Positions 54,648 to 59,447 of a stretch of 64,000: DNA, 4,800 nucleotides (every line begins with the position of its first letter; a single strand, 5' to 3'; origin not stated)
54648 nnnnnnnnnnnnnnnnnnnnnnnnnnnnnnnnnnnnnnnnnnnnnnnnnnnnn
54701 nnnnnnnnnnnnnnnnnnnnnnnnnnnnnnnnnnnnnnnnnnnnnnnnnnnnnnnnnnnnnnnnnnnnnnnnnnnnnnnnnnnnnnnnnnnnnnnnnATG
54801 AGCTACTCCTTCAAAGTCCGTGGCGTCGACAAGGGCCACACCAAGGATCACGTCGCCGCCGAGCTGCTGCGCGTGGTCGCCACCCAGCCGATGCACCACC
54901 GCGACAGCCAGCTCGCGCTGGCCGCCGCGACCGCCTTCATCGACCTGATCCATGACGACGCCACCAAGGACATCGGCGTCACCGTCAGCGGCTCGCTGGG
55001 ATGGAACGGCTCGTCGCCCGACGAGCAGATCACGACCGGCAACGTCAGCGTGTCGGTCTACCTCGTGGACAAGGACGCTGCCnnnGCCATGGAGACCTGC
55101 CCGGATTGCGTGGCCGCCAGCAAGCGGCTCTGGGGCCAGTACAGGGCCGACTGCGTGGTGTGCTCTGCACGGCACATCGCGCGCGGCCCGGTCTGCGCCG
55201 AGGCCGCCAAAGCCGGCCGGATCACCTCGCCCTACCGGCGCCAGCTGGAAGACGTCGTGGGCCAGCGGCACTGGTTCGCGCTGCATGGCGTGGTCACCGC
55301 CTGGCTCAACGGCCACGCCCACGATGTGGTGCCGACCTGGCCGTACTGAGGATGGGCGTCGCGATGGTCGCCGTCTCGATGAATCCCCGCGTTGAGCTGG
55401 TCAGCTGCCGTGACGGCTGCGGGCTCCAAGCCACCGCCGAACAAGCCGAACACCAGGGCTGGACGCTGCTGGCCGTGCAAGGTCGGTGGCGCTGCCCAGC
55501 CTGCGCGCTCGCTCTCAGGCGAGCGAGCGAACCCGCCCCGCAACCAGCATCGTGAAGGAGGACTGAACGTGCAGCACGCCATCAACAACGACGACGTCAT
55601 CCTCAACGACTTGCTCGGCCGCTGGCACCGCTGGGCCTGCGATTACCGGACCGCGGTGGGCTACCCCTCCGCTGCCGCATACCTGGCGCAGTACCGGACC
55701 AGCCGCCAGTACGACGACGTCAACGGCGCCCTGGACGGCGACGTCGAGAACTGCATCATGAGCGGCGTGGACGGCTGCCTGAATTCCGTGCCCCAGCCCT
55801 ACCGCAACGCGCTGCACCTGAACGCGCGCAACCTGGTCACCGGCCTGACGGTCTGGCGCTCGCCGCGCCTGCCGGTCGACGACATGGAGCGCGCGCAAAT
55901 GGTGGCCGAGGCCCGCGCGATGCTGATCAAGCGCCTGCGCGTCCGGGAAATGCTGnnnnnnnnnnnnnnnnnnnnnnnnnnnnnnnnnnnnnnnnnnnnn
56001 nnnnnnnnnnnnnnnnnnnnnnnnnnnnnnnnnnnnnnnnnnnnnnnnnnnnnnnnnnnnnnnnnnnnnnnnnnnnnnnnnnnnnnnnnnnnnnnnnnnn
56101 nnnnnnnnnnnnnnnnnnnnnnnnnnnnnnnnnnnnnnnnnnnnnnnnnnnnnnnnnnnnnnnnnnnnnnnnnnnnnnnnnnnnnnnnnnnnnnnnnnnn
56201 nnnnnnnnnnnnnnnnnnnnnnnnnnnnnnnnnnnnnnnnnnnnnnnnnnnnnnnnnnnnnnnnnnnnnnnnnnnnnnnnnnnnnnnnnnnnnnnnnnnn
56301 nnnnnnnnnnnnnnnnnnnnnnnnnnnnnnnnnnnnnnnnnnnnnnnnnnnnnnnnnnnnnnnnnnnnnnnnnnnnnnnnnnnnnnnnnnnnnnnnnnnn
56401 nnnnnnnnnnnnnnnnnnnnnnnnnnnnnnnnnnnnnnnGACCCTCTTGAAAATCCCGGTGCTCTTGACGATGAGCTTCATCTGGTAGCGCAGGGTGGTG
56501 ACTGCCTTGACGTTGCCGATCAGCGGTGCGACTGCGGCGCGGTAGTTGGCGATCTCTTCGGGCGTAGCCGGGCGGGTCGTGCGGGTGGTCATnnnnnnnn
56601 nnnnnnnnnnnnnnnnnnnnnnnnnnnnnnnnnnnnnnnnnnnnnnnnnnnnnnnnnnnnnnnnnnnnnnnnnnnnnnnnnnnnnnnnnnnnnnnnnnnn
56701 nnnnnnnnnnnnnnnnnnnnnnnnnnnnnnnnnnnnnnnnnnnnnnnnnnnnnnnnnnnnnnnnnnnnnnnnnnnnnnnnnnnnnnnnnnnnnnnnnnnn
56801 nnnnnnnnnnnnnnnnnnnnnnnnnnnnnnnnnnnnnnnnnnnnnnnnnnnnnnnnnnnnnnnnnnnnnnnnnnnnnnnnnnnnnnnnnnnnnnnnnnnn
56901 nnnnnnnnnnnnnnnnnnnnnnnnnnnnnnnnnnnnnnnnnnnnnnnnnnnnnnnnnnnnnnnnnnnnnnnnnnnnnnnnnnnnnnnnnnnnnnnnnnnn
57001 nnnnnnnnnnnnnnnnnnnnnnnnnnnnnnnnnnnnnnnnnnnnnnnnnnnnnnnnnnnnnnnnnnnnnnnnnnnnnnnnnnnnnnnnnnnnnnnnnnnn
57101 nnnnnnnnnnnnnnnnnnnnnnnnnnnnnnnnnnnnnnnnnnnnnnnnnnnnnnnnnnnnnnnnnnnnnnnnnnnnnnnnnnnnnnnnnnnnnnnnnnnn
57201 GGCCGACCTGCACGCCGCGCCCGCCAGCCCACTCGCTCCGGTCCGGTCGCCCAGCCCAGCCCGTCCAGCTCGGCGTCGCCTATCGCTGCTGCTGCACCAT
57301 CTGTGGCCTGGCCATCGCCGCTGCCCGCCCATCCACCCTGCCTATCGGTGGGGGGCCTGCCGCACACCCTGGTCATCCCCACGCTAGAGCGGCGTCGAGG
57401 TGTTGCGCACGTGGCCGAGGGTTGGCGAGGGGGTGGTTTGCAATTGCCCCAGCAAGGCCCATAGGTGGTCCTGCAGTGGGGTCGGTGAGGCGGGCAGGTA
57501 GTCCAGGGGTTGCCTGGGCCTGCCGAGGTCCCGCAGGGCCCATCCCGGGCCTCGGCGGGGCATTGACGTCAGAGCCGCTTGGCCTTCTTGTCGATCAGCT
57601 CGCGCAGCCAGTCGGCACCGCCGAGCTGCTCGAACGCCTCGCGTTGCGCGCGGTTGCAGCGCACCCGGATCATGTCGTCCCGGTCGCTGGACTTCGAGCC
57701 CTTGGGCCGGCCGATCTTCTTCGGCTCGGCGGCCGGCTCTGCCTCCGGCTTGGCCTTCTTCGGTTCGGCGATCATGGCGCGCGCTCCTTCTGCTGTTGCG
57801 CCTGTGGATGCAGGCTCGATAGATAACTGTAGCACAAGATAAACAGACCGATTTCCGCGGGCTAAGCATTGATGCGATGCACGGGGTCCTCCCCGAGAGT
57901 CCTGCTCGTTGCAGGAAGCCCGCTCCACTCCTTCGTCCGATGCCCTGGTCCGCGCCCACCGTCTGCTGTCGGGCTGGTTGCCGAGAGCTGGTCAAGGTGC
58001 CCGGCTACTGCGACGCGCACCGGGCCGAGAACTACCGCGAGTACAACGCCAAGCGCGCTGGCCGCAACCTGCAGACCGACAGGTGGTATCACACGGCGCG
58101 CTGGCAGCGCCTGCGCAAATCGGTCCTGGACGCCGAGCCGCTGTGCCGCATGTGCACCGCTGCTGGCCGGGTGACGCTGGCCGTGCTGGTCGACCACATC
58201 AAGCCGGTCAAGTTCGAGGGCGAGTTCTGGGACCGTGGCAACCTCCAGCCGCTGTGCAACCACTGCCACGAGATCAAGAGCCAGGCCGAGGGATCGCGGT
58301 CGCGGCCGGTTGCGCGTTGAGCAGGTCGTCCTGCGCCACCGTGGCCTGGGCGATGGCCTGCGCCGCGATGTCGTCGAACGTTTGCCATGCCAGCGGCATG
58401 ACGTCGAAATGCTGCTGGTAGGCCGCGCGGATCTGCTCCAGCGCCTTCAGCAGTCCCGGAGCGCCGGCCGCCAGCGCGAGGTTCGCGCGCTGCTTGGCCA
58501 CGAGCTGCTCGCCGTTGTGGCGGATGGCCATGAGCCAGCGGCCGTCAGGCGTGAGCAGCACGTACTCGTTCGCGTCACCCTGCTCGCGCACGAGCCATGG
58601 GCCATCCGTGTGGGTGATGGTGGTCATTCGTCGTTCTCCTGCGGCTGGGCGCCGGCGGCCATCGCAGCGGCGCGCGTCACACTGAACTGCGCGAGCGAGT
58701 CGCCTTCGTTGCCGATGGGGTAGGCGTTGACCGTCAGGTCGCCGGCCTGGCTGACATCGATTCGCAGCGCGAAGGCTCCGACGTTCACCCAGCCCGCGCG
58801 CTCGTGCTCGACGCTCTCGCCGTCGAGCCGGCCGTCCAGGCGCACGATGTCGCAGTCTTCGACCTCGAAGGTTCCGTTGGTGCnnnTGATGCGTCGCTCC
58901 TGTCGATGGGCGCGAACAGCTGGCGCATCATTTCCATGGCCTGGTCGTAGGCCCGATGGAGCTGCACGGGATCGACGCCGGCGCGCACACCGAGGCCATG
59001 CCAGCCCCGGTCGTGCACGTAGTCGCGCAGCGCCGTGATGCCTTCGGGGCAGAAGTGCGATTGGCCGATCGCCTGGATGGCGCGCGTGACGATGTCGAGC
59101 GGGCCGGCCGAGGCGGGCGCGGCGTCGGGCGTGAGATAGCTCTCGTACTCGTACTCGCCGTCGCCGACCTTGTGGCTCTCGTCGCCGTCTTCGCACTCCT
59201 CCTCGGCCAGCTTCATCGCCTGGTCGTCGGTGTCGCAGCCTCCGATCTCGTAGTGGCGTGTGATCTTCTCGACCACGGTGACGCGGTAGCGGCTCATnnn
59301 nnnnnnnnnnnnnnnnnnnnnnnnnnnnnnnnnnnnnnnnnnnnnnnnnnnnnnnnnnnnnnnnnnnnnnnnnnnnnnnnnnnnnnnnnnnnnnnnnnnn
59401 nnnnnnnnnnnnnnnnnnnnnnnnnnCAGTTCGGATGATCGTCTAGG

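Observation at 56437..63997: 7.6-kb opposite-strand island with a repeated promoter motif and gene content resembling plasmid leading-region / anti-defence genes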

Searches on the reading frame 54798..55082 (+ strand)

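Call 12: search_protein_families(library=pfam, max_evalue=0.01, proteins=[window:54798-55082:+])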
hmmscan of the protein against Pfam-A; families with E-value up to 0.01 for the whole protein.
window:54798-55082:+ (95 aa): 0 families

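Call 14: search_protein_families(library=phrogs, max_evalue=0.001, proteins=[window:54798-55082:+])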
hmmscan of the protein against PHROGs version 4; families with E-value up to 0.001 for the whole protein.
window:54798-55082:+ (95 aa): 1 family
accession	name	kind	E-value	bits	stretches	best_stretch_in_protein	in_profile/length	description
phrog_28387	-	unknown function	8.1e-07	30.3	1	2-64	3-65/119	-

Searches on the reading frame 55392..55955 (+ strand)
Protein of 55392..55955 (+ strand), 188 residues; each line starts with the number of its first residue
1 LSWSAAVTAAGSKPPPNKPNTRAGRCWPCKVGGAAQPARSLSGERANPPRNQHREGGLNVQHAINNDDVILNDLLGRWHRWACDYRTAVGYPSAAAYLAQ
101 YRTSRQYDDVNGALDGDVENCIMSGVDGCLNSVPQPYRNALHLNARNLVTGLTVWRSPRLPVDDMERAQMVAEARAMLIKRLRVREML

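Call 12: search_protein_families(library=pfam, max_evalue=0.01, proteins=[window:55392-55955:+])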
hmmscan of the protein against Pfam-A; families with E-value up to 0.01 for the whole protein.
window:55392-55955:+ (188 aa): 0 families

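Call 14: search_protein_families(library=phrogs, max_evalue=0.001, proteins=[window:55392-55955:+])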
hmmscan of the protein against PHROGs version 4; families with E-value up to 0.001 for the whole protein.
window:55392-55955:+ (188 aa): 0 families

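Call 40: search_solved_structures(query=window:55392-55955:+, max_evalue=1)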
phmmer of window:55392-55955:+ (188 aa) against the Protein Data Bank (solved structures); distinct sequences matched with E-value up to 1: 0.

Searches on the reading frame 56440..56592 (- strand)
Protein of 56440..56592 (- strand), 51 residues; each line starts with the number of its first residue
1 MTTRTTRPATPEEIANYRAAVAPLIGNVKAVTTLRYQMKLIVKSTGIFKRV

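Call 12: search_protein_families(library=pfam, max_evalue=0.01, proteins=[window:56440-56592:-])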
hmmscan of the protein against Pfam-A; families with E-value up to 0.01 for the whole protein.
window:56440-56592:- (51 aa): 0 families

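Call 14: search_protein_families(library=phrogs, max_evalue=0.001, proteins=[window:56440-56592:-])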
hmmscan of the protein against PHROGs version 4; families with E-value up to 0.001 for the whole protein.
window:56440-56592:- (51 aa): 0 families

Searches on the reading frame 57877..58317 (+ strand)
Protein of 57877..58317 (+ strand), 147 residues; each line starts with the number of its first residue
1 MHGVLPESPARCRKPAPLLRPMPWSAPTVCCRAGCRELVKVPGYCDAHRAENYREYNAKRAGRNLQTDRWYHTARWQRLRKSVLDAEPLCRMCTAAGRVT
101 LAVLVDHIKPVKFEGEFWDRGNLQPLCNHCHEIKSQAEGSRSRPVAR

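Call 12: search_protein_families(library=pfam, max_evalue=0.01, proteins=[window:57877-58317:+])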
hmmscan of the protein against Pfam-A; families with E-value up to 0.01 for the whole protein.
window:57877-58317:+ (147 aa): 1 family
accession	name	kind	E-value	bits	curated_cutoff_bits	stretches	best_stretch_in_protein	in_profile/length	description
PF01844.29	HNH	-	2.9e-08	34.1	21.4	1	90-135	1-45/47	HNH endonuclease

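Call 14: search_protein_families(library=phrogs, max_evalue=0.001, proteins=[window:57877-58317:+])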
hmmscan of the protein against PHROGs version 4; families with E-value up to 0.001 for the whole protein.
window:57877-58317:+ (147 aa): 13 families
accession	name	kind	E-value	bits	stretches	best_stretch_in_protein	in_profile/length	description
phrog_144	-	DNA, RNA and nucleotide metabolism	2.8e-34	119.3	1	21-142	16-140/175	HNH endonuclease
phrog_2323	-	DNA, RNA and nucleotide metabolism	5.3e-27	95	1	61-142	9-91/113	HNH endonuclease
phrog_589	-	DNA, RNA and nucleotide metabolism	4.9e-26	92.6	1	42-144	54-148/179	HNH endonuclease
phrog_4581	-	head and packaging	1.3e-17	65.3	1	46-138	23-112/395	terminase small subunit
phrog_5956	-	DNA, RNA and nucleotide metabolism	2.9e-17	63.6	1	63-140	34-113/138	HNH endonuclease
phrog_333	-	DNA, RNA and nucleotide metabolism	1.5e-14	55.3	1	66-143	11-87/138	HNH endonuclease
phrog_119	-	DNA, RNA and nucleotide metabolism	3.9e-14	53.3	1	55-141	170-261/443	HNH endonuclease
phrog_338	-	DNA, RNA and nucleotide metabolism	3.7e-10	40.7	1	60-138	176-263/340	HNH endonuclease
phrog_25061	-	DNA, RNA and nucleotide metabolism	3e-09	38.6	1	56-138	109-189/219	HNH endonuclease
phrog_6050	-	DNA, RNA and nucleotide metabolism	2.2e-06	27.8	1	78-138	303-361/402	HNH endonuclease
phrog_2214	-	DNA, RNA and nucleotide metabolism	0.00043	20.5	1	73-138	178-240/429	HNH endonuclease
phrog_1271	-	DNA, RNA and nucleotide metabolism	0.00047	20.6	0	104-144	287-325/361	HNH endonuclease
phrog_7785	-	DNA, RNA and nucleotide metabolism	0.00088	20.3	0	87-137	70-114/147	HNH endonuclease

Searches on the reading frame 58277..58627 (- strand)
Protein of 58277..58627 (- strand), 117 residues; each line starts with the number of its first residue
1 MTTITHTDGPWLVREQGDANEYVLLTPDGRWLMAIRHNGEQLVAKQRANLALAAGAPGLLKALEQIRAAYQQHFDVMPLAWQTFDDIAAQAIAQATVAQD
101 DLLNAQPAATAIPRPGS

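Call 12: search_protein_families(library=pfam, max_evalue=0.01, proteins=[window:58277-58627:-])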
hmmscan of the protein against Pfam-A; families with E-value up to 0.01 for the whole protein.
window:58277-58627:- (117 aa): 0 families

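Call 14: search_protein_families(library=phrogs, max_evalue=0.001, proteins=[window:58277-58627:-])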
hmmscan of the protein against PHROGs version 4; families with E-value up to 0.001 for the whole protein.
window:58277-58627:- (117 aa): 1 family
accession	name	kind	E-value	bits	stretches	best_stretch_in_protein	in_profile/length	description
phrog_1273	-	unknown function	2.3e-10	41.8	1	1-99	3-101/103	-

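Call 54: search_protein_families(library=padloc, max_evalue=0.01, proteins=[window:58277-58627:-])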
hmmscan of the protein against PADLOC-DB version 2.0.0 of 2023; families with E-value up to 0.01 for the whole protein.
window:58277-58627:- (117 aa): 0 families

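Call 55: search_protein_families(library=ncbifam, max_evalue=0.01, proteins=[window:58277-58627:-])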
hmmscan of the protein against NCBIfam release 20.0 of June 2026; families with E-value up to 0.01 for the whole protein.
window:58277-58627:- (117 aa): 0 families

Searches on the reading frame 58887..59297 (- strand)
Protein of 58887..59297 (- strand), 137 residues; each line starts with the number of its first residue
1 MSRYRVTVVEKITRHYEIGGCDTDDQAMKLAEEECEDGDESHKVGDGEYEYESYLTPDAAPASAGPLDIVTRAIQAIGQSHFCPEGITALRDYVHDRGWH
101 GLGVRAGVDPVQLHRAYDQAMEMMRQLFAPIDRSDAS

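Call 11: search_protein_families(library=pfam, max_evalue=0.01, proteins=[window:58887-59297:-])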
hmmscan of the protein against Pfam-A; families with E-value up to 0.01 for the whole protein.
window:58887-59297:- (137 aa): 0 families

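Call 13: search_protein_families(library=phrogs, max_evalue=0.001, proteins=[window:58887-59297:-])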
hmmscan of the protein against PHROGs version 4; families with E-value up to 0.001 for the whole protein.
window:58887-59297:- (137 aa): 0 families

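Call 54: search_protein_families(library=padloc, max_evalue=0.01, proteins=[window:58887-59297:-])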
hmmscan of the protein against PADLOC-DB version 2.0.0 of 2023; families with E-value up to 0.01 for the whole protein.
window:58887-59297:- (137 aa): 0 families

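Call 55: search_protein_families(library=ncbifam, max_evalue=0.01, proteins=[window:58887-59297:-])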
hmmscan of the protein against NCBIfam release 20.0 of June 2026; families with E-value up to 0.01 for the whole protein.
window:58887-59297:- (137 aa): 1 family
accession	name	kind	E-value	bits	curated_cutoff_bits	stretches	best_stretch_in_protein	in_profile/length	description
NF007709.0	PRK10404.1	equivalog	0.0098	16.4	139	0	87-109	69-91/101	stress response protein ElaB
